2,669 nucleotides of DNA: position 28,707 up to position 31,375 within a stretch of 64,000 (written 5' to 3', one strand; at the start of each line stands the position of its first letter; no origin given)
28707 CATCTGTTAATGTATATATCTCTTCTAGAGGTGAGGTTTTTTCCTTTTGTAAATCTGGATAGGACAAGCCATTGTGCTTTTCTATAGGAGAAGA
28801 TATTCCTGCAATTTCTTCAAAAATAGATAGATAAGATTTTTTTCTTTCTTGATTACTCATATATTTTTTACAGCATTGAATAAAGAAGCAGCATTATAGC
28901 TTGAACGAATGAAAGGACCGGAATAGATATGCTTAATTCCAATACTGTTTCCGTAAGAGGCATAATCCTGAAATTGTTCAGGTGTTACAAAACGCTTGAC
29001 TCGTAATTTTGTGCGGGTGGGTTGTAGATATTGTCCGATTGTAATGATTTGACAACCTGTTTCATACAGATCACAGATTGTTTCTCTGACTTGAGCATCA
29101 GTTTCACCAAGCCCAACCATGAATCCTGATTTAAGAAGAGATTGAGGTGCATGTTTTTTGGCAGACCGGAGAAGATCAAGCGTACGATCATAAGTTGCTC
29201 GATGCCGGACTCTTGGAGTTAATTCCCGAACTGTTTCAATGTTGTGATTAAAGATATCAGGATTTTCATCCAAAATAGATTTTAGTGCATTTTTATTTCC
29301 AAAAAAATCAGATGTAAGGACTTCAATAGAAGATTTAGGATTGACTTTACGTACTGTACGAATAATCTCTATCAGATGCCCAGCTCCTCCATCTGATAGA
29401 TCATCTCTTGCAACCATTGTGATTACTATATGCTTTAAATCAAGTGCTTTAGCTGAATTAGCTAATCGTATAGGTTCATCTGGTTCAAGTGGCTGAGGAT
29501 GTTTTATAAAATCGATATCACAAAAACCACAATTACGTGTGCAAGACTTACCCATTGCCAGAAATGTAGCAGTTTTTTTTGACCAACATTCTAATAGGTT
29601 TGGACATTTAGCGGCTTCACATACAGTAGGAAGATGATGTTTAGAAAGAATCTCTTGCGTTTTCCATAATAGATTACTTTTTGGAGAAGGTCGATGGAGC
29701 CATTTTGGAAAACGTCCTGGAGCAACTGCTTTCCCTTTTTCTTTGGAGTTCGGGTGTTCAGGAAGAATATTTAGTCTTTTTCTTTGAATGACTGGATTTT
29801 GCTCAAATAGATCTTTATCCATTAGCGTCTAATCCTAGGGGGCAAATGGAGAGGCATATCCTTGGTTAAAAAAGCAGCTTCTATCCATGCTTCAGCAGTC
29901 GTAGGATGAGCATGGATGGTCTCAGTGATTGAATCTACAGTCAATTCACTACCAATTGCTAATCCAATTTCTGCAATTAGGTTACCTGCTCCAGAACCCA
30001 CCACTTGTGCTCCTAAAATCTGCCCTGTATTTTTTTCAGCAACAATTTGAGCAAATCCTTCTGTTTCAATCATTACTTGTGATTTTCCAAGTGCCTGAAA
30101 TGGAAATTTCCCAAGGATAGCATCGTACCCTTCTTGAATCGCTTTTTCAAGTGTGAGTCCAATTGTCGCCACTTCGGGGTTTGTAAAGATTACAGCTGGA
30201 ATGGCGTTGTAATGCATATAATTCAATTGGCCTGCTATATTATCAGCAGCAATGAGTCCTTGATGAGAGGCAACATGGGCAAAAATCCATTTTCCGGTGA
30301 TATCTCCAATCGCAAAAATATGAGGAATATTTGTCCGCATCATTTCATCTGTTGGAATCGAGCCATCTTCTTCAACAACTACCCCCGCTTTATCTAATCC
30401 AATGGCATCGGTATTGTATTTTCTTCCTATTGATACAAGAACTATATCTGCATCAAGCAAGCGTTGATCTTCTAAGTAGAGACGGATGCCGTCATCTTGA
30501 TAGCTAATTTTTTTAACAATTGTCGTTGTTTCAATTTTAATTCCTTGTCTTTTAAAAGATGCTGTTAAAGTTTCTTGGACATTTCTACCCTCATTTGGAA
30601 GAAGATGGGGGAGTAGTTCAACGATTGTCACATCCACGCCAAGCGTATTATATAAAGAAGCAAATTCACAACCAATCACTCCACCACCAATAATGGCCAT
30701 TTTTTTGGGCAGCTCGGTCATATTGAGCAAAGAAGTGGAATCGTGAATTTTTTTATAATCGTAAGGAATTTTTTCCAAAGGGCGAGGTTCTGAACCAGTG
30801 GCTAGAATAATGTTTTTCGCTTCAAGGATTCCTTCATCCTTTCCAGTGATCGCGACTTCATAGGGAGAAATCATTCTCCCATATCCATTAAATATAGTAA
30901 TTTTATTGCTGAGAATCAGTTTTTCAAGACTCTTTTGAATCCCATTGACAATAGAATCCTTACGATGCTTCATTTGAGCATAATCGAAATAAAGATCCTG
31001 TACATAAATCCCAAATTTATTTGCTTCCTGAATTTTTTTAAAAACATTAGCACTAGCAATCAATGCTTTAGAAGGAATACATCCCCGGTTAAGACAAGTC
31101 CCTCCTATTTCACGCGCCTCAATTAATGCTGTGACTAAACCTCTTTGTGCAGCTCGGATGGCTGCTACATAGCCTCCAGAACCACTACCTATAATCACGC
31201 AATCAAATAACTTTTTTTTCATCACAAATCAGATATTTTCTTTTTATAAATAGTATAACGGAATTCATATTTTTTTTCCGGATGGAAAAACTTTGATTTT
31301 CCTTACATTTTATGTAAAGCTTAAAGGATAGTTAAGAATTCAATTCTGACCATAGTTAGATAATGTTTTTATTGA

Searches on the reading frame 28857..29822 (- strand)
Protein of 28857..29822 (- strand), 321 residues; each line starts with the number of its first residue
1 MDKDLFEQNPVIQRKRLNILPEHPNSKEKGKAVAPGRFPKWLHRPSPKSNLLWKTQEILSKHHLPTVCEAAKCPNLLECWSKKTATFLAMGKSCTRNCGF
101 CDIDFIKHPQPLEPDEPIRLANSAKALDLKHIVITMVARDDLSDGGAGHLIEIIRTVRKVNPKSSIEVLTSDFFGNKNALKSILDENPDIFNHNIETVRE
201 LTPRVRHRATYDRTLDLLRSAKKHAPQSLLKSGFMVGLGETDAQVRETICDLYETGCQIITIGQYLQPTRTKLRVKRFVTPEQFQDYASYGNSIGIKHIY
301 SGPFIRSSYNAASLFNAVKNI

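Call 71: search_protein_families(library=pfam, proteins=[window:28857-29822:-], max_evalue=0.001)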
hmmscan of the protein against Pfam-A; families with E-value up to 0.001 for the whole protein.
window:28857-29822:- (321 aa): 1 family
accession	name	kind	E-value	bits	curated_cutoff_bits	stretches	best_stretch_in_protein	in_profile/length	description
PF04055.27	Radical_SAM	-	7.9e-20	72.1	29.5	1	91-249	4-163/166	Radical SAM superfamily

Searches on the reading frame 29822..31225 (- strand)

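Call 71: search_protein_families(library=pfam, proteins=[window:29822-31225:-], max_evalue=0.001)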
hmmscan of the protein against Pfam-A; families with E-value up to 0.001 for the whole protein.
window:29822-31225:- (467 aa): 11 families
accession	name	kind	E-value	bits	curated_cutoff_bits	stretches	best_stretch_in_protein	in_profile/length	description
PF07992.20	Pyr_redox_2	-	1.5e-70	238.3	26.1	1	7-323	1-291/291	Pyridine nucleotide-disulphide oxidoreductase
PF02852.28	Pyr_redox_dim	-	1.1e-34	119.4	25.3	1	342-450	1-109/110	Pyridine nucleotide-disulphide oxidoreductase, dimerisation domain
PF01134.28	GIDA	-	1.4e-18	67.6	22.1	1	8-145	1-150/391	Glucose inhibited division protein A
PF00070.33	Pyr_redox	-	1.7e-18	67.3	22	1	175-248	1-78/82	Pyridine nucleotide-disulphide oxidoreductase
PF13738.12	Pyr_redox_3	-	7.5e-12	45.5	30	1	130-307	119-305/305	Pyridine nucleotide-disulphide oxidoreductase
PF03486.20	HI0933_like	-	3.9e-07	30.2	50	0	8-39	2-33/244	HI0933-like protein Rossmann domain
PF12831.13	FAD_oxidored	-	1.3e-06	28.4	27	1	8-46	1-40/416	FAD dependent oxidoreductase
PF13450.12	NAD_binding_8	-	8.4e-05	23.2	21.9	0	11-45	1-36/68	NAD(P)-binding Rossmann-like domain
PF00890.30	FAD_binding_2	-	0.00011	21.9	20.4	1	8-39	1-32/414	FAD binding domain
PF02737.24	3HCDH_N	-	0.00014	22.3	22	1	175-245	1-72/180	3-hydroxyacyl-CoA dehydrogenase, NAD binding domain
PF01266.30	DAO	-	0.00016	21.8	27.9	0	8-43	1-38/353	FAD dependent oxidoreductase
